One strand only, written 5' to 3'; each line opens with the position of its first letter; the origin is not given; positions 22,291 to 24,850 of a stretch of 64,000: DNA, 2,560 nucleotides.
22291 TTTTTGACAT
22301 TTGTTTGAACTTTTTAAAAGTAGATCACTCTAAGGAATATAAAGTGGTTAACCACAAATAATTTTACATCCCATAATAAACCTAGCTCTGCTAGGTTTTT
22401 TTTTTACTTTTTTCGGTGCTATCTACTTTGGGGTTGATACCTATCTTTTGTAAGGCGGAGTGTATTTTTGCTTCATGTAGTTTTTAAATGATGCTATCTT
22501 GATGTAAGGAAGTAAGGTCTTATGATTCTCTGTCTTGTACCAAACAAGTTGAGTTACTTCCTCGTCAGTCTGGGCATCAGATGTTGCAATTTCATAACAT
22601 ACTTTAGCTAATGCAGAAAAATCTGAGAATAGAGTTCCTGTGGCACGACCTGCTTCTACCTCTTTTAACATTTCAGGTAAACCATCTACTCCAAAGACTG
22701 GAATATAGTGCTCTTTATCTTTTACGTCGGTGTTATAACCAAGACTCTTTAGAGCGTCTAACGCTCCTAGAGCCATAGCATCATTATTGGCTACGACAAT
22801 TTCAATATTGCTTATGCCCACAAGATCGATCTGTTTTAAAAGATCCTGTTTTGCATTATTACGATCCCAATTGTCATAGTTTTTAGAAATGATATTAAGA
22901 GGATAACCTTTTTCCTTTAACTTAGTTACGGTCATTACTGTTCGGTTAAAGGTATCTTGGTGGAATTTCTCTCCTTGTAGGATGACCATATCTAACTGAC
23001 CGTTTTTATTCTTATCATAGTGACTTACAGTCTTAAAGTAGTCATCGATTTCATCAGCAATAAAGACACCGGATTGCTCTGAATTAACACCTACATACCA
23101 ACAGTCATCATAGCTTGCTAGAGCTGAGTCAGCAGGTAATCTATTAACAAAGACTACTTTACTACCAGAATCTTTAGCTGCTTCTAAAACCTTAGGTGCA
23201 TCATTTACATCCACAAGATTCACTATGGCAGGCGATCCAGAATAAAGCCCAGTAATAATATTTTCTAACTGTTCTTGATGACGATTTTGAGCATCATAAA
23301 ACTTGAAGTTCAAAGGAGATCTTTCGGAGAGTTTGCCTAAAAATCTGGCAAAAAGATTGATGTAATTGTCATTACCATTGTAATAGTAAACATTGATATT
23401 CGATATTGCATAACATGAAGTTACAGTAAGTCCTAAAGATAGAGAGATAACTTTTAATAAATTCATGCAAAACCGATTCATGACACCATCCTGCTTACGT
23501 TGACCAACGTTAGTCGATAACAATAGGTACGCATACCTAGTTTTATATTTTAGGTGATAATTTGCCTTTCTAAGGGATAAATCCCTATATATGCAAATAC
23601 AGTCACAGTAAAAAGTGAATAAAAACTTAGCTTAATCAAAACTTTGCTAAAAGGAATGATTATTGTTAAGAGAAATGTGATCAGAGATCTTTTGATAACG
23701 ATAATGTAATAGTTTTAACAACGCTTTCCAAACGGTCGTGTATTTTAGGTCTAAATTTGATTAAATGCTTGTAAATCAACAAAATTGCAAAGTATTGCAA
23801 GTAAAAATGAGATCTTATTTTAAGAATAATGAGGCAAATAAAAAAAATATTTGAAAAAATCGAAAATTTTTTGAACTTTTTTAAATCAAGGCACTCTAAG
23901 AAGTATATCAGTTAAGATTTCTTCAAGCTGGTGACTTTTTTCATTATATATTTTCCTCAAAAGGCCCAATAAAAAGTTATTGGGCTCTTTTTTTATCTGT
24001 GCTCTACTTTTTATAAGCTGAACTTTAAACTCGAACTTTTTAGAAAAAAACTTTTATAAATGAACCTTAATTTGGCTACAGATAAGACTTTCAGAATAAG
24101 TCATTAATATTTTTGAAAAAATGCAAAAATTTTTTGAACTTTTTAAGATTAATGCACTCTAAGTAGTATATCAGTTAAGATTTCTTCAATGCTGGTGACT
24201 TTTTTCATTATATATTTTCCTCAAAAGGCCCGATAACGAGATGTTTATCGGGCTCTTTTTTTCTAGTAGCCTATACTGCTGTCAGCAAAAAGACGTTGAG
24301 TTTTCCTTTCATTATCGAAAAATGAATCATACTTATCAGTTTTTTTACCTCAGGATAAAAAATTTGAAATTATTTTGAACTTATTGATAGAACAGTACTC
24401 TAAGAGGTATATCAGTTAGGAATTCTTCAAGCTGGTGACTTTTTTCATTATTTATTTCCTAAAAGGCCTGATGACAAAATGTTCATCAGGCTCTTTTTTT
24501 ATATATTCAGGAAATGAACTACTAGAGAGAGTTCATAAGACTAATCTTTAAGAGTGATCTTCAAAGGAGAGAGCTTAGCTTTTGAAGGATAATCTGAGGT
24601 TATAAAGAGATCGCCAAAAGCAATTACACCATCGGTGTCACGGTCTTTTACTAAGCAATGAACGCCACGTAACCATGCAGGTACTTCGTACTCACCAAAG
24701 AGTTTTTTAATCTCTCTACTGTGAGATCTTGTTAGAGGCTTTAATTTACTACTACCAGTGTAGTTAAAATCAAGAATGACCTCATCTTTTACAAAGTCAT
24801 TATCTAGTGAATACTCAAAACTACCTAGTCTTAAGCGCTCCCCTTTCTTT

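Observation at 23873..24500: Three paralogous small RNAs, each behind an exact sigma-E (RpoE) consensus promoter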

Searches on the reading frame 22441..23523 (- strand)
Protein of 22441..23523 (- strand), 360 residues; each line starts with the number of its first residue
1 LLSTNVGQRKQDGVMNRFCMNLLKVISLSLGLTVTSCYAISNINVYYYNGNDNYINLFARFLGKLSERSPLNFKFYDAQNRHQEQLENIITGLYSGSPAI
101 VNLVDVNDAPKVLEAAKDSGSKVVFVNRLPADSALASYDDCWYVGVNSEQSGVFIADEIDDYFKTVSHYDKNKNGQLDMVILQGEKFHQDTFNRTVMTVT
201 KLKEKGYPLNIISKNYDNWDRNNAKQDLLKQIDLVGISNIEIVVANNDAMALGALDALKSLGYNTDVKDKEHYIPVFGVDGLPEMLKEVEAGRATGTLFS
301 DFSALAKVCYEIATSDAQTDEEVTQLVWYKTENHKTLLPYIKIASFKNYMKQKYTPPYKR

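Call 7: search_protein_families(library=ncbifam, proteins=[window:22441-23523:-])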
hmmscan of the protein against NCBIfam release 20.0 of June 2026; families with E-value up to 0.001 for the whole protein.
window:22441-23523:- (360 aa): 7 families
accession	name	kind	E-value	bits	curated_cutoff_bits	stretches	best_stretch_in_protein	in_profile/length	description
NF011924.1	PRK15395.1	equivalog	5.8e-53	180.1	420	1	22-343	7-321/329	galactose/glucose ABC transporter substrate-binding protein MglB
NF040907.2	ChvE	equivalog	2.4e-11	43.4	460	1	79-322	40-280/324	multiple monosaccharide ABC transporter substrate-binding protein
TIGR02634.1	xylF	equivalog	7.4e-10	38.9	389.55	1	76-322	34-260/302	D-xylose ABC transporter substrate-binding protein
NF041827.1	YtfQ_transport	equivalog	2.9e-08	33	510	1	68-297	53-267/320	galactofuranose ABC transporter, galactofuranose-binding protein YtfQ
NF007254.0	PRK09701.1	equivalog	1.1e-06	28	335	1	210-310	189-280/311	D-allose transporter substrate-binding protein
NF007680.0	PRK10355.1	equivalog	6.1e-05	22.4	504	1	112-321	98-286/331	D-xylose ABC transporter substrate-binding protein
NF007936.0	PRK10653.1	equivalog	7.9e-05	22.1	337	1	209-305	179-265/295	ribose ABC transporter substrate-binding protein RbsB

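Call 60: find_encoding_contigs(protein=window:22441-23451:-, flank=10000, max_places=3)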
Protein window:22441-23451:- (336 aa): no gene with exactly this product is on record in the collection.

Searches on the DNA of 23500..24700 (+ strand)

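Call 4: search_rna_families(source=window, start=23500, end=24700, threshold=evalue, max_evalue=10, show_alignments=3)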
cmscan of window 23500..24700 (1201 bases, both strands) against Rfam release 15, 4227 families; matches with E-value up to 10: 23.
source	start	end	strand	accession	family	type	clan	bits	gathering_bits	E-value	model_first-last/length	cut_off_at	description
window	24116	24261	+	RF01470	rli38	Gene; sRNA;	-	28.1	49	0.17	1-150/150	no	Listeria sRNA rli38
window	23512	23602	-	RF02029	sraA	Gene; sRNA;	-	25.1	56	0.29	1-95/95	no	sraA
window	23909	23993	+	RF01456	VrrA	Gene; antisense;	-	22.7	50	0.32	1-140/140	no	Vibrio regulatory RNA of OmpA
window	24460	24515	+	RF01096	PK-HAV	Cis-reg;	-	22.7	50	5.3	1-56/56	no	HepA virus 3'-terminal pseudoknot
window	24448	24504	-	RF01709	Lacto-rpoB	Cis-reg;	-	21.7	40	1.8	1-58/58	no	Lacto-rpoB RNA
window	23692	23780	+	RF01288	snoR31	Gene; snRNA; snoRNA; CD-box;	-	21.3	44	1.4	1-93/93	no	Small nucleolar RNA snoR31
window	24459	24506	+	RF02433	SpF36_sRNA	Gene; sRNA;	-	21.2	48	4.5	1-51/51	no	Streptococcus sRNA SpF36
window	23826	23993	+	RF01470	rli38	Gene; sRNA;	-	20.5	49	5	1-150/150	no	Listeria sRNA rli38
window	24165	24260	+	RF01456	VrrA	Gene; antisense;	-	19.7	50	1.4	1-140/140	no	Vibrio regulatory RNA of OmpA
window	24165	24264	+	RF04312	trpB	Cis-reg;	-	19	59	10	1-107/107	no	trpB ncRNA motif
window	24463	24496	+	RF00071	SNORD73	Gene; snRNA; snoRNA; CD-box;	-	18.9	42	4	1-72/72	no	Small nucleolar RNA SNORD73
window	23647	23726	+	RF01604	plasmodium_snoR28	Gene; snRNA; snoRNA; CD-box;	-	18.8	63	9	1-78/78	no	small nucleolar RNA snoR28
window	24375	24498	+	RF00113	SIB_RNA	Gene; antitoxin;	-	18.5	56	0.86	1-147/147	no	Short Intergenic Abundant RNA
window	23906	23993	+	RF00111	SdsR_RyeB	Gene; sRNA;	CL00105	18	38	3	1-100/100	no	SdsR_RyeB RNA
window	24481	24551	-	RF00087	SNORD26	Gene; snRNA; snoRNA; CD-box;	CL00050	17.5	44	1.4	1-76/76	no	Small nucleolar RNA SNORD26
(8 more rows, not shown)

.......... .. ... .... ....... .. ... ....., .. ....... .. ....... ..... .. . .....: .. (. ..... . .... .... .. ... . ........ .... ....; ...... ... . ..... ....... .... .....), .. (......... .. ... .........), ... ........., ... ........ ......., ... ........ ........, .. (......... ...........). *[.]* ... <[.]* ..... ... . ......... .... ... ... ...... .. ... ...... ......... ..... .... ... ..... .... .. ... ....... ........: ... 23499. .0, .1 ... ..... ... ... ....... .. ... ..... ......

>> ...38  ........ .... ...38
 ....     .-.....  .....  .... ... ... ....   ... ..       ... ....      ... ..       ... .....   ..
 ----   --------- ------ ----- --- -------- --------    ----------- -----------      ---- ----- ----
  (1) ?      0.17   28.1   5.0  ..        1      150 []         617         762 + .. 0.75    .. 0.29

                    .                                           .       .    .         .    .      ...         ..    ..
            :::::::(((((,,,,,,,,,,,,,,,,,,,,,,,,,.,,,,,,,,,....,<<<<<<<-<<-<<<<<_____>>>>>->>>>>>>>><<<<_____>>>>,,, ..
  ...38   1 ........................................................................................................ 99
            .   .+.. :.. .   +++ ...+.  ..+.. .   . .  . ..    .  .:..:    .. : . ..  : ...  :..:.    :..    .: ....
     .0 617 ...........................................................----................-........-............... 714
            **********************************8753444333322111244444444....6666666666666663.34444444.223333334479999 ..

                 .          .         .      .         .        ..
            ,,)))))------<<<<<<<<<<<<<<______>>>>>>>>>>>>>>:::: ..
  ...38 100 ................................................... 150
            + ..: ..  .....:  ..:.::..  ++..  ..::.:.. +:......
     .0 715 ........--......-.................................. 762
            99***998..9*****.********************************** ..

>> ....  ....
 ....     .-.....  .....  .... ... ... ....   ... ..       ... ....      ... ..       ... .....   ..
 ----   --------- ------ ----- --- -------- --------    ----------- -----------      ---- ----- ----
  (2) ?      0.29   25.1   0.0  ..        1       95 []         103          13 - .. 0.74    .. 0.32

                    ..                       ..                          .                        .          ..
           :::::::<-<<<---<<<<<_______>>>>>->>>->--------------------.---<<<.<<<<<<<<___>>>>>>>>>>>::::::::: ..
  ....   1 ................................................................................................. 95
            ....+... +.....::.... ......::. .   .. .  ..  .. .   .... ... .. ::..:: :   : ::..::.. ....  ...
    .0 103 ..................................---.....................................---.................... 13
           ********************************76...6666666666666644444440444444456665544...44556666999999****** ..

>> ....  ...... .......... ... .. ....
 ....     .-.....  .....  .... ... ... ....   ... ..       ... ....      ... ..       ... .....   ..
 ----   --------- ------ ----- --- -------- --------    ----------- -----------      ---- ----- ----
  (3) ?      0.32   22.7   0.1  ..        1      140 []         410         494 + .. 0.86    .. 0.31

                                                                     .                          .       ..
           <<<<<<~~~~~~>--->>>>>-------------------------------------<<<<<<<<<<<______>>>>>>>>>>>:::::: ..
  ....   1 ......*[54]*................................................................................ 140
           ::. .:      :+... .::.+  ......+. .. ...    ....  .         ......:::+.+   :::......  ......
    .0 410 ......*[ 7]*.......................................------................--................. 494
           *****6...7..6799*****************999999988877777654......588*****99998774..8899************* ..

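Call 54: build_rna_model(alignment_id=A2, structure=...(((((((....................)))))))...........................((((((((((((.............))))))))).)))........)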
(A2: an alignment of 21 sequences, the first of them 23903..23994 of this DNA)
Model R1 built from alignment A2 (21 sequences, 110 columns); structure: as given.
model positions 96; base pairs 19; branch points 1; effective number of sequences 1.59; information 0.595 bits per position. Calibrated on 0.2 Mb of random sequence (short: E-values are rough).
structure used (alignment columns):
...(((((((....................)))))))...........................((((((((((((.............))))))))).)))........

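Call 55: search_with_rna_model(model_id=R1, sources=[window, L001, L003, L004, L005, L006, L009, L013, L017, L019, L020, L021, L024, L025, L027, L029, L032, L037, L038, L010, L011, L012, L014, L015, L016, L018, L022, L023, L026, L028, L030, L031, L033, L034, L035, L036], max_evalue=1)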
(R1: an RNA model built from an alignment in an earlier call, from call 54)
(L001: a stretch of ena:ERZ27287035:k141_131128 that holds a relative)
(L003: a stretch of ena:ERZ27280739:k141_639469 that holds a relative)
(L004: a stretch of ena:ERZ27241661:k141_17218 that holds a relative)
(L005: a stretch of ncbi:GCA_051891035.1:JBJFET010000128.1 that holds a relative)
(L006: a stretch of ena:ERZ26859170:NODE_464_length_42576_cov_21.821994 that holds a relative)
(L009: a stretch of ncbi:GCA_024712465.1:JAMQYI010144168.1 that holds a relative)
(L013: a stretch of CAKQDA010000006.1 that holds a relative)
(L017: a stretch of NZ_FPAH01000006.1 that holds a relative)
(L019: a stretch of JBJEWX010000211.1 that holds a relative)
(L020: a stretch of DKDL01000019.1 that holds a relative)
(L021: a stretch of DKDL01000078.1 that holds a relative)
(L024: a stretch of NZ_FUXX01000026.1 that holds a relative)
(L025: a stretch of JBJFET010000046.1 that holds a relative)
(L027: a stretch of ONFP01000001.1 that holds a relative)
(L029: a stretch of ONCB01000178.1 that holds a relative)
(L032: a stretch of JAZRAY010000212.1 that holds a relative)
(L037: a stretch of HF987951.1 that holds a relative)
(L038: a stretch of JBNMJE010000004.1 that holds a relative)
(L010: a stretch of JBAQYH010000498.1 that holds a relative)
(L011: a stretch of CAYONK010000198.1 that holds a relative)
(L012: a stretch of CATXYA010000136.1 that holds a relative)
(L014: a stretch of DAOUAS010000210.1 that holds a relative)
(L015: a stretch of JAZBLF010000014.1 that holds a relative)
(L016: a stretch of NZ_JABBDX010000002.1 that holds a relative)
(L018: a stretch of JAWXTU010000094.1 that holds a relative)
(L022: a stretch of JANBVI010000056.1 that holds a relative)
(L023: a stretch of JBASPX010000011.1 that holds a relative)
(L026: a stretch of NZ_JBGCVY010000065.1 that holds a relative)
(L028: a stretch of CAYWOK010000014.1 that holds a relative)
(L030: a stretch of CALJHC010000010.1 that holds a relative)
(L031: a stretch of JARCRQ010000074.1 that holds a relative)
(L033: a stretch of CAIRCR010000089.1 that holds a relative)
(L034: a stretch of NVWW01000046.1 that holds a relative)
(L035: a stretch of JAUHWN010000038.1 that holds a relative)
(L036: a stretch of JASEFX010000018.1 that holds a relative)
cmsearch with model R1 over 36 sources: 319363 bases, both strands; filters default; matches with E-value up to 1: 42.
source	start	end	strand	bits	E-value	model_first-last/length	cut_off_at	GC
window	24166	24262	+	112.6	7.8e-20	1-96/96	no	0.33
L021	414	510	-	112.6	7.8e-20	1-96/96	no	0.33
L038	2503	2599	+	112.6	7.8e-20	1-96/96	no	0.33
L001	5562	5658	-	111.2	1.5e-19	1-96/96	no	0.33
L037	1098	1194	+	110.9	1.7e-19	1-96/96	no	0.32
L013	7192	7288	+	108.7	4.8e-19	1-96/96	no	0.32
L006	5760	5855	-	108.1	6.3e-19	1-96/96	no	0.33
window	23903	23994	+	107.3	9.4e-19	1-96/96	no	0.29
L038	2248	2339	+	107.3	9.4e-19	1-96/96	no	0.29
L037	876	967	+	106.8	1.2e-18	1-96/96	no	0.28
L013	7413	7509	+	106.2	1.6e-18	1-96/96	no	0.32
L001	5800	5891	-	105.5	2.2e-18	1-96/96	no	0.3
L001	5349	5443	-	104.8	3.1e-18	1-96/96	no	0.34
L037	1314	1408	+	103.6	5.4e-18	1-96/96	no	0.33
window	24407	24500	+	103.1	6.7e-18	1-96/96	no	0.32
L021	165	258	-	103.1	6.7e-18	1-96/96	no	0.32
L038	2755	2848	+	103.1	6.7e-18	1-96/96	no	0.32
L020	7003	7093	+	101.4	1.5e-17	1-96/96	no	0.3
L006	5339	5436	-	101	1.8e-17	1-96/96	no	0.33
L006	5552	5646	-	100.7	2.1e-17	1-96/96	no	0.35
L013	7615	7708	+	94.4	4.2e-16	1-96/96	no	0.31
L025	740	831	+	86.3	1.8e-14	1-96/96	no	0.38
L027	5053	5148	-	81.5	1.8e-13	1-96/96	no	0.3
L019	7103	7197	+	78.4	7.8e-13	1-96/96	no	0.35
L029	2146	2237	+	76.5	1.9e-12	1-96/96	no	0.37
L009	5381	5474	-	76.3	2.1e-12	1-96/96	no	0.29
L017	3150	3243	+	74.1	6e-12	1-96/96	no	0.31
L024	1691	1783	+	74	6.1e-12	1-96/96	no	0.3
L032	1779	1871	-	74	6.1e-12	1-96/96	no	0.3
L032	5579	5660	-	28.7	0.011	1-96/96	no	0.3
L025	559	639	+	27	0.026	1-96/96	no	0.35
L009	9077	9162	-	23.5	0.13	1-96/96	no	0.34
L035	1813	1891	+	23.2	0.16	1-96/96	no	0.39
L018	5830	5897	-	22.5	0.22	1-96/96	no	0.28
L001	5315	5392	+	22.4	0.23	1-96/96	no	0.31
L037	1365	1442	-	22.3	0.23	1-96/96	no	0.29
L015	7652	7761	-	20.8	0.48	1-96/96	no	0.32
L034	5943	6034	-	20.2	0.63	1-96/96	no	0.33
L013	7470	7555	-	20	0.69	1-96/96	no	0.24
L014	6180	6249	+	19.7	0.82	1-96/96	no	0.41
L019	6877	6959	+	19.5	0.89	1-96/96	no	0.34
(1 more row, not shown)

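Call 65: search_dna_similar(query=window:23860-24505:+, collection=plasmids, mode=distant, max_rows=5)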
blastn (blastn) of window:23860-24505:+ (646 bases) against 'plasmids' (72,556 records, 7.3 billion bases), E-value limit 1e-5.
No match.

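Call 66: search_dna_similar(query=window:23860-24505:+, collection=phages, mode=distant, max_rows=5)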
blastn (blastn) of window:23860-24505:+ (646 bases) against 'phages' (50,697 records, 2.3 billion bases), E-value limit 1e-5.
No match.
